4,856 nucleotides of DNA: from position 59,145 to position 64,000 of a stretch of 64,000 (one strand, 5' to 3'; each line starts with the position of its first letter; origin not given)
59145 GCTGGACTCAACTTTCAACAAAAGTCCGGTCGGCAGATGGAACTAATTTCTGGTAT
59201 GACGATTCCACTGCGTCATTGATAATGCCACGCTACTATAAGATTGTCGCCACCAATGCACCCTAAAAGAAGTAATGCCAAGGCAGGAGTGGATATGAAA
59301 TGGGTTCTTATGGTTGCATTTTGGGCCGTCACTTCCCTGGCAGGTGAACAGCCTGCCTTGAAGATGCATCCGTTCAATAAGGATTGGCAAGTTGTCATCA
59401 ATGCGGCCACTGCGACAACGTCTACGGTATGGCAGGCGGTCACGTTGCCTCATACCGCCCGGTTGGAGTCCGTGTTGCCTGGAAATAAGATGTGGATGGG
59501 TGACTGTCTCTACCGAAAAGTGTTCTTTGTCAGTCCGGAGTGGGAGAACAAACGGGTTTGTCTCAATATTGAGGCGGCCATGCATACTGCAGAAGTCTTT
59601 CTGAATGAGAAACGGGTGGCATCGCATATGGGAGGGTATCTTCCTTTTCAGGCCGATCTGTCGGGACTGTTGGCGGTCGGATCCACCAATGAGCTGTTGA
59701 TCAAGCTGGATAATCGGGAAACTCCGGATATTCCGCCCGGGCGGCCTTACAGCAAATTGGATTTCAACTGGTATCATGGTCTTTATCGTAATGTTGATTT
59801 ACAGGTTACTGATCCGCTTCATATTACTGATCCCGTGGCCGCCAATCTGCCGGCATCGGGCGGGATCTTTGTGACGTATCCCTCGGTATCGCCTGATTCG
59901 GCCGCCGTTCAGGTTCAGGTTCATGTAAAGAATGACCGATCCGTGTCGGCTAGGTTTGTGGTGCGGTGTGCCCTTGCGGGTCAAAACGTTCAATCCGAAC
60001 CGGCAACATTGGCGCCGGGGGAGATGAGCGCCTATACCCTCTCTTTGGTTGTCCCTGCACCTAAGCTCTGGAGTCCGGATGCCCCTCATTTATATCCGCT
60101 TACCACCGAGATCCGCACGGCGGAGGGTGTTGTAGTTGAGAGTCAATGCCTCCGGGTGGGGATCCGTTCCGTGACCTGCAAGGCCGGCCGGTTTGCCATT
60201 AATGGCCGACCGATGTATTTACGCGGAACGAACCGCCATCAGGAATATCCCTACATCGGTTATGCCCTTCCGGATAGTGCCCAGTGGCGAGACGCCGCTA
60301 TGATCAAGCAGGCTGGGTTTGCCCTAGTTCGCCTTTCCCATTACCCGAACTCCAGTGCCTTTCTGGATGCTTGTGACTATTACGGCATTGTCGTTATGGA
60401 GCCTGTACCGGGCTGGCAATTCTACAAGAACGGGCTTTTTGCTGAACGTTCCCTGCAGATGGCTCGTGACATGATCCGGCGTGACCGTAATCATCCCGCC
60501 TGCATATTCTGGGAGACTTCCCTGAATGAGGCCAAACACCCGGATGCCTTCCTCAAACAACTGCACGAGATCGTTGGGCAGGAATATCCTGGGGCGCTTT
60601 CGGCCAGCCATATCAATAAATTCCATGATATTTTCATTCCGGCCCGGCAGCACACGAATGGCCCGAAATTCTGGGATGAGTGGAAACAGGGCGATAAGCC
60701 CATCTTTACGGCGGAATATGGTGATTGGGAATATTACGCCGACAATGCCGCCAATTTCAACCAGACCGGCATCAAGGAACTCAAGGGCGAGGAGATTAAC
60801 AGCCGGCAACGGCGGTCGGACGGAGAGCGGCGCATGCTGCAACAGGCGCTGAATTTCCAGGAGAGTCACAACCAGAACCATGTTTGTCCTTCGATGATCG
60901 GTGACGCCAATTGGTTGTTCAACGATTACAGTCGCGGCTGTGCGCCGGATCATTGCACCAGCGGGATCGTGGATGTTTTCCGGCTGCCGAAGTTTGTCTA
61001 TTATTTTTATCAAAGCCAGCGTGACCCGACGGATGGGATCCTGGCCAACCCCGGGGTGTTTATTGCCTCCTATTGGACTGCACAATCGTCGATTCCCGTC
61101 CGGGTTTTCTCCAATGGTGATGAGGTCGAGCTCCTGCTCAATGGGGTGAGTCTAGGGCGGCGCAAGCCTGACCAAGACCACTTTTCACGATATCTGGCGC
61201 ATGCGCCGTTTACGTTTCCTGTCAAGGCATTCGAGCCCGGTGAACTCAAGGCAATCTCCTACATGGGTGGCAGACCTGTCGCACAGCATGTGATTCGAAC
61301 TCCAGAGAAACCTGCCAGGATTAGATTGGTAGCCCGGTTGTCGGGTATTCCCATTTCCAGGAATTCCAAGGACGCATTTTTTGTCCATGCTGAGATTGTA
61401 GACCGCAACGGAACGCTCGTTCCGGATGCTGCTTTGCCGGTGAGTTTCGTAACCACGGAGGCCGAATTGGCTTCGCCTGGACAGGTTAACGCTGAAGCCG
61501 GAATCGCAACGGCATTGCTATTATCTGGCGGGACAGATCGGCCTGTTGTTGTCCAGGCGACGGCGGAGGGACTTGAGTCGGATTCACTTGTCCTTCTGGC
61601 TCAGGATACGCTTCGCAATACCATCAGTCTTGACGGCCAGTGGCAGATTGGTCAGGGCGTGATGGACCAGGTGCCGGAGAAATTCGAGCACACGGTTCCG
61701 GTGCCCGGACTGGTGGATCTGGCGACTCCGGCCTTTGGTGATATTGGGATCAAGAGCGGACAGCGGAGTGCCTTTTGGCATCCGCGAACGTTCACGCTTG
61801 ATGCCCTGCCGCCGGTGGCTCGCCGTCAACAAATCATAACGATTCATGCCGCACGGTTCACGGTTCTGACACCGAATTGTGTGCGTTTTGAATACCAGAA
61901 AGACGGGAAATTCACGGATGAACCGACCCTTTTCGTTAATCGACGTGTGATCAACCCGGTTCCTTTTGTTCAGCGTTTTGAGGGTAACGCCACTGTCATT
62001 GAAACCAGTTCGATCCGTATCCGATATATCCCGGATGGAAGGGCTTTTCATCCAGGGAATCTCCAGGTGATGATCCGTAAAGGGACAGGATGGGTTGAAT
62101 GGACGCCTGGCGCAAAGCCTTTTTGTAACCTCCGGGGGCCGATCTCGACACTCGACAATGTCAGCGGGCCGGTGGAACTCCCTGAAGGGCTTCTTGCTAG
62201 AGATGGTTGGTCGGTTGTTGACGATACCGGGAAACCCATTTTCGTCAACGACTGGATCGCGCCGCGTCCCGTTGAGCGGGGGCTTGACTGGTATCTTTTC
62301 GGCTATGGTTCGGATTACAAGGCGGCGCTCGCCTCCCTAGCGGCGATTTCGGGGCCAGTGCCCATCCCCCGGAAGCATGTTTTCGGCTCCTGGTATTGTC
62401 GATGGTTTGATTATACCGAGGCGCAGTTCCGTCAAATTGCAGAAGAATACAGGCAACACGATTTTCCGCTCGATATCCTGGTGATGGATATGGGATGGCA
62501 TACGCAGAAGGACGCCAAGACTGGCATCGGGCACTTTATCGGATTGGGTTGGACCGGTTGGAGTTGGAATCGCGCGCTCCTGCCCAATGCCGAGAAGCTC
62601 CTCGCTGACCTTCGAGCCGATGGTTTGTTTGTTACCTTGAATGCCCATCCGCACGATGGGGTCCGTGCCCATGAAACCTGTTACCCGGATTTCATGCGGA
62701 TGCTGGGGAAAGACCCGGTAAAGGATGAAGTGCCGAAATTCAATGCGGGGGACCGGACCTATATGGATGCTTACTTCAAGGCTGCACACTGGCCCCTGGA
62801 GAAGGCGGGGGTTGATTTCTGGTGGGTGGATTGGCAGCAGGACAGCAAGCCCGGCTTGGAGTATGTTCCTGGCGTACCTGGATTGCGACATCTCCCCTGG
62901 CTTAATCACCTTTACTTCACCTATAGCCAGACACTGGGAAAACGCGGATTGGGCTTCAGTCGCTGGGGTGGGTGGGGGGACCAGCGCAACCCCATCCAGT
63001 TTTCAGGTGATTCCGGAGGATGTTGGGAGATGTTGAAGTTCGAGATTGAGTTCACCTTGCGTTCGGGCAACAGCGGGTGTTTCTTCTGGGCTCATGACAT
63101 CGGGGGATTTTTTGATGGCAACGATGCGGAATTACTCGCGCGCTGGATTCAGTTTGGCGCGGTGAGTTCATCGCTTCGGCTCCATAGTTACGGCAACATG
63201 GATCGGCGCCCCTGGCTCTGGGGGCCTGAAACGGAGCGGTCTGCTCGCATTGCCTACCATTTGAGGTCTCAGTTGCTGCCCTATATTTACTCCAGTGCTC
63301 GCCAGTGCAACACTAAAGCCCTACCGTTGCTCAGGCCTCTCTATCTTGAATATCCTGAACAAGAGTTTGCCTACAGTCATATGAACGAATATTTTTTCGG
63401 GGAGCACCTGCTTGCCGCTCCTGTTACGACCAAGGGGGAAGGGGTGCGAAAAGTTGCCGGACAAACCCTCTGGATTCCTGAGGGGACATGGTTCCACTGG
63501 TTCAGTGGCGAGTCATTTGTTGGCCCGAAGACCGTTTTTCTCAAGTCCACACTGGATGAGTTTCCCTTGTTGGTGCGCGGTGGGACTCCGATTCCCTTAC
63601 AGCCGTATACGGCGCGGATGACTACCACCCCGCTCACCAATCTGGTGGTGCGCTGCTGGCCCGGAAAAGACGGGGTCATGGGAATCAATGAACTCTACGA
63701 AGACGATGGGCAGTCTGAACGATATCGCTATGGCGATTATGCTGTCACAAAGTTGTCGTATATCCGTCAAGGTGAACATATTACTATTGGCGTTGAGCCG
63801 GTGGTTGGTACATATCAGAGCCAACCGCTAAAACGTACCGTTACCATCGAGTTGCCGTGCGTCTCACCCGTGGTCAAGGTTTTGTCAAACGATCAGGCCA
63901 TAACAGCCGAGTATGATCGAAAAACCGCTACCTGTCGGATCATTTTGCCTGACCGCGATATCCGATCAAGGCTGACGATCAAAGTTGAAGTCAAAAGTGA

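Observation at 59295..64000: A GH2-GH31 fusion ORF of more than 1560 aa whose middle re-uses the 5' end of a neighbouring GH2-like gene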

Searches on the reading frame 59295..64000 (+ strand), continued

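Call 36: search_protein_families(library=pfam, proteins=[L065:2148-5366:+, L065:5443-7182:+, L063:769-3996:+], max_evalue=0.001)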
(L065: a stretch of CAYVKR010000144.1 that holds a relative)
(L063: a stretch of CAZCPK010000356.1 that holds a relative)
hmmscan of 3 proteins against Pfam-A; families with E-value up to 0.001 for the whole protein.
L065:2148-5366:+ (1073 aa): 3 families
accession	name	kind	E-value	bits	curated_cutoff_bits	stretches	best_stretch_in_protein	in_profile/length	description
PF01055.32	Glyco_hydro_31_2nd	-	5.1e-60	204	23.5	1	207-504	1-328/328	Glycosyl hydrolases family 31 TIM-barrel domain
PF21365.3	Glyco_hydro_31_3rd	-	3.4e-16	59.9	24.4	1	512-603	1-87/87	Glycosyl hydrolase family 31 C-terminal domain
PF17137.9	DUF5110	-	3.4e-15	56.3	27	1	629-697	4-70/71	Domain of unknown function (DUF5110)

L065:5443-7182:+ (580 aa): 5 families
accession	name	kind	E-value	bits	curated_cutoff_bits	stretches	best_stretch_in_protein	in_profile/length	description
PF02836.23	Glyco_hydro_2_C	-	5.2e-74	249.5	21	1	282-577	1-297/302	Glycosyl hydrolases family 2, TIM barrel domain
PF02837.24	Glyco_hydro_2_N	-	1.6e-22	80.6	28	1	14-180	3-169/169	Glycosyl hydrolases family 2, sugar binding domain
PF00703.27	Glyco_hydro_2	-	1.1e-12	49.2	23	1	185-280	4-109/109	Glycosyl hydrolases family 2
PF22666.2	Glyco_hydro_2_N2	-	5.8e-12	46.4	27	1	64-133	50-120/167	Glycosyl hydrolase 2 galactose-binding domain-like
PF13364.12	BetaGal_ABD2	-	0.00023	22.3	23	1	54-128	27-104/112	Beta-galactosidase second all-beta domain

L063:769-3996:+ (1076 aa): 3 families
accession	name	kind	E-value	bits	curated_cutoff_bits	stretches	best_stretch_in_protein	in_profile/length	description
PF01055.32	Glyco_hydro_31_2nd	-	2.2e-60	205.2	23.5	1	208-505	1-328/328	Glycosyl hydrolases family 31 TIM-barrel domain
PF17137.9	DUF5110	-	6e-16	58.7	27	1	628-698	2-70/71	Domain of unknown function (DUF5110)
PF21365.3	Glyco_hydro_31_3rd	-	7.1e-16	58.9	24.4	1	513-604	1-87/87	Glycosyl hydrolase family 31 C-terminal domain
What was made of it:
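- Closest known: Adjacent but unfused GH31-GH2 gene pairs in Anaerolineales MAGs. Different: The GH2 is a different, 580-aa type (call 36).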

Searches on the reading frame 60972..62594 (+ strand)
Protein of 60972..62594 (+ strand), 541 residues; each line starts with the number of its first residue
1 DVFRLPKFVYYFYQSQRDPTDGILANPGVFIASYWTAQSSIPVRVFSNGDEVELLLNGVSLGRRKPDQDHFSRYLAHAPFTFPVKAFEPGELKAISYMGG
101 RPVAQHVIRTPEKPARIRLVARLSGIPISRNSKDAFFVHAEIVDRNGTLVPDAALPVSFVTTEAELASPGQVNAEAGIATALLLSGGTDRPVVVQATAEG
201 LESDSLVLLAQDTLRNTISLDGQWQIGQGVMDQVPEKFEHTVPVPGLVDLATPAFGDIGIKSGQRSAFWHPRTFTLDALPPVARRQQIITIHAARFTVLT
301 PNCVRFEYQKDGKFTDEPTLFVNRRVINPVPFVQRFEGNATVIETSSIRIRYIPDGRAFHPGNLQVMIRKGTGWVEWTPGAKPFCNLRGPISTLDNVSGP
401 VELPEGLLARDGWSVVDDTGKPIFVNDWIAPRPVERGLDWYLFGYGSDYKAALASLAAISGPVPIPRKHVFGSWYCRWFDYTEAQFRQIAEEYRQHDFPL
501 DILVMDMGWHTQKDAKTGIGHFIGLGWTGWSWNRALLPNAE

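Call 64: search_protein_representatives(protein=window:60972-62594:+)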
Query: 541 residues. Proteins with E-value up to 0.001 (for the whole library): 4263; up to 1e-10: 1726; up to 1e-30: 335. The best 150 are listed.
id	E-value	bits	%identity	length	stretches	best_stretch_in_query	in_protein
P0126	6.1e-107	374.8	64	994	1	292-541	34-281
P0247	2.8e-82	293.4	57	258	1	307-539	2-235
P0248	1.9e-76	274.2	54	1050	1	293-541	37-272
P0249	6.6e-76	272.3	55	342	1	290-541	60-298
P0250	6.4e-75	269.1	53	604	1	287-541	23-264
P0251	1.1e-73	265.1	45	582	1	284-539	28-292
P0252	3.9e-73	263.2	62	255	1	1-207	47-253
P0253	6.5e-73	262.5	49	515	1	284-541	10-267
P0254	8.8e-72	258.7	49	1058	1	282-541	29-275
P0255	1.1e-70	255.1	51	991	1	292-541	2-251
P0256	1.2e-70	255.0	47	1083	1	278-541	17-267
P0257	5.2e-70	252.9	52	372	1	299-541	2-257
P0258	7.0e-69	249.2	51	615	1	301-541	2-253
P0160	1.3e-68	248.3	51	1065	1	284-541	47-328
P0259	2.9e-68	247.1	50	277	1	280-523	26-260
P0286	5.2e-54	200.1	49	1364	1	288-541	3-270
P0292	1.5e-52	195.2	39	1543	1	287-539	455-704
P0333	6.5e-46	173.3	38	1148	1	277-539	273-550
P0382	2.9e-40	154.7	46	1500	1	1-205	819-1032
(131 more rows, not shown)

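Call 65: search_protein_families(library=pfam, proteins=[P0292, P0382, P0333, P0286], max_evalue=0.00001)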
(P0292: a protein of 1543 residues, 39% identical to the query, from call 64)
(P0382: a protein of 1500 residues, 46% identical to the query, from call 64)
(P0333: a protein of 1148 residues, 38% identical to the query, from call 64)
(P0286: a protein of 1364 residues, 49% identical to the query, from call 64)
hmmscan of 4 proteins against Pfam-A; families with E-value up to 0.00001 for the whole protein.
P0292 (1543 aa): 8 families
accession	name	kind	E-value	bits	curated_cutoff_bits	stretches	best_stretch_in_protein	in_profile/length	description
PF01055.32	Glyco_hydro_31_2nd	-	2.4e-67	228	23.5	1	635-941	2-328/328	Glycosyl hydrolases family 31 TIM-barrel domain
PF00128.31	Alpha-amylase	-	8.4e-42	144.4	22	2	57-165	16-110/446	Alpha amylase, catalytic domain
PF21365.3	Glyco_hydro_31_3rd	-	1.2e-18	67.8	24.4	1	949-1040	1-87/87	Glycosyl hydrolase family 31 C-terminal domain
PF17137.9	DUF5110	-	5e-18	65.4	27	1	1058-1124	3-68/71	Domain of unknown function (DUF5110)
PF14701.12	hDGE_amylase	-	1.4e-09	38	27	1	57-151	19-115/439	Glycogen debranching enzyme, glucanotransferase domain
PF16657.11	Malt_amylase_C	-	5.5e-07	30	27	1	375-421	1-44/75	Maltogenic Amylase, C-terminal domain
PF11941.14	DUF3459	-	6.4e-07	30.1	22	1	360-421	3-60/90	Domain of unknown function (DUF3459)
PF14871.12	GHL6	-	1.7e-06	28.7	35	0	114-161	43-88/132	Hypothetical glycosyl hydrolase 6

P0382 (1500 aa): 10 families
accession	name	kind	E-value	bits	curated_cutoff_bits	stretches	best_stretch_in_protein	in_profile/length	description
PF07745.19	Glyco_hydro_53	-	5.6e-98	328.5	24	1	1053-1372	2-340/340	Glycosyl hydrolase family 53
PF18565.7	Glyco_hydro2_C5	-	6.6e-21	74.6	32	1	940-1032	1-101/103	Glycoside hydrolase family 2 C-terminal domain 5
PF02836.23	Glyco_hydro_2_C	-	9.7e-19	68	21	1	578-701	6-144/302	Glycosyl hydrolases family 2, TIM barrel domain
PF00703.27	Glyco_hydro_2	-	3.3e-18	66.9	23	1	471-570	12-109/109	Glycosyl hydrolases family 2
PF17996.7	CE2_N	-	4.7e-17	62.5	27.9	1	50-122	12-81/108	Carbohydrate esterase 2 N-terminal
PF02837.24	Glyco_hydro_2_N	-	1.7e-15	57.8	28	1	331-443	55-165/169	Glycosyl hydrolases family 2, sugar binding domain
PF16355.11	DUF4982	-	1.1e-12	48.1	23.9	1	861-925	3-61/61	Domain of unknown function (DUF4982)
PF22666.2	Glyco_hydro_2_N2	-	3.1e-08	34.3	27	1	345-417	51-122/167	Glycosyl hydrolase 2 galactose-binding domain-like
PF24318.1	DUF7490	-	8.6e-08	32.2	27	1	467-565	9-100/106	Domain of unknown function (DUF7490)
PF09134.16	Invasin_D3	-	2e-07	31.8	33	1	942-1038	7-96/98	Invasin, domain 3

P0333 (1148 aa): 5 families
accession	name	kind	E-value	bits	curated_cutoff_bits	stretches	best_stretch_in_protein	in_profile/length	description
PF01055.32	Glyco_hydro_31_2nd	-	1.1e-59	202.9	23.5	1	471-807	2-328/328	Glycosyl hydrolases family 31 TIM-barrel domain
PF03009.23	GDPD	-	5.1e-22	79.6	23.6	1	35-255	1-242/244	Glycerophosphoryl diester phosphodiesterase family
PF21365.3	Glyco_hydro_31_3rd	-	9e-16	58.6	24.4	1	815-907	1-87/87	Glycosyl hydrolase family 31 C-terminal domain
PF17137.9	DUF5110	-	6e-13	49.1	27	1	925-991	5-68/71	Domain of unknown function (DUF5110)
PF13653.12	GDPD_2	-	8.8e-09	36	27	1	227-255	1-29/30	Glycerophosphoryl diester phosphodiesterase family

P0286 (1364 aa): 4 families
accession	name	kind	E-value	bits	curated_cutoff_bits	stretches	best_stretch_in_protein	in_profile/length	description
PF01055.32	Glyco_hydro_31_2nd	-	1.6e-49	169.4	23.5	1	206-502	2-328/328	Glycosyl hydrolases family 31 TIM-barrel domain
PF21365.3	Glyco_hydro_31_3rd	-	1.4e-17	64.3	24.4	1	511-598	2-84/87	Glycosyl hydrolase family 31 C-terminal domain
PF00300.27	His_Phos_1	-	6.5e-15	55.8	21.7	1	1135-1221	1-80/194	Histidine phosphatase superfamily (branch 1)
PF17137.9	DUF5110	-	2.5e-13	50.3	27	1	618-690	2-68/71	Domain of unknown function (DUF5110)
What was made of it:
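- Closest known: Other multi-catalytic fusions of the same two clades found here: CE2-GH2-GH53. Same: This shows that both clades readily take part in fusions (calls 64, 65).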

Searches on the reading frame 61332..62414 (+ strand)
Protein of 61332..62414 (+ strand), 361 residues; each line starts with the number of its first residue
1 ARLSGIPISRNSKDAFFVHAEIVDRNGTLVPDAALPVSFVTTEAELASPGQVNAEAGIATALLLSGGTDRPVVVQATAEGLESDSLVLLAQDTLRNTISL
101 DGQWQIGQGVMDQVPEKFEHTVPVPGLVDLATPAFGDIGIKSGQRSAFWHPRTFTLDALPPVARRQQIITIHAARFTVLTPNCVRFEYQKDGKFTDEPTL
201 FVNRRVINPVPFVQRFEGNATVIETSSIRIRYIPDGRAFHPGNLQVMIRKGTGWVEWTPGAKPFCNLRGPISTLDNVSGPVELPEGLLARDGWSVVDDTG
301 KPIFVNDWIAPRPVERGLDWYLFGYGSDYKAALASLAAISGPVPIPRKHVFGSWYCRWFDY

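Call 63: predict_structure(alignment_id=A3)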
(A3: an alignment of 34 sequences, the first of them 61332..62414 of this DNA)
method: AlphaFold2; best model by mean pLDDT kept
length: 361 residues; sequences in the alignment: 34
mean_pLDDT: 55.9   pTM: 0.48
mean pLDDT of the five models: 55.9, 55.8, 55.0, 54.8, 53.8
residues with pLDDT >= 90: 60; 70-90: 55; 50-70: 37; < 50: 209
segments of 3 or more residues with pLDDT < 50: 1-3, 5-17, 33-73, 77-161, 265-312, 344-361
pLDDT, mean of each block of 10 residues (from residue 1): 43 45 63 45 31 36 43 47 35 34 36 41 36 36 41 41 73 94 90 79 74 96 95 95 91 86 49 40 32 35 39 63 77 80 45 28 29
secondary structure, 60 per line:
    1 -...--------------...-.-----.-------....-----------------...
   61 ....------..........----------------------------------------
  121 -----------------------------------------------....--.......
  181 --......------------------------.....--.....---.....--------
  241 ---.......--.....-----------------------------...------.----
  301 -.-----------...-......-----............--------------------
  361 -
elements in order: E2-4 E19-21 E37-40 E58-64 E71-77 E168-171 E174-180 E183-188 E213-217 E220-224 E228-232 E244-250 E253-257 E318-323 H329-340
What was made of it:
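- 61599..61820 (+): 74-codon insert (aa 769-842). It is homologous to codons 28-102 of 53988-family genes, that is the first part of their mature N-terminal beta-sandwich without the signal peptide. It now serves as the inter-module linker. AF2 pLDDT below 50 with no secondary structure (call 63).
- Linker: low-confidence coil in AF2, while the adjoining GH31 N-domain is confident (pLDDT 73-96) (call 63).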
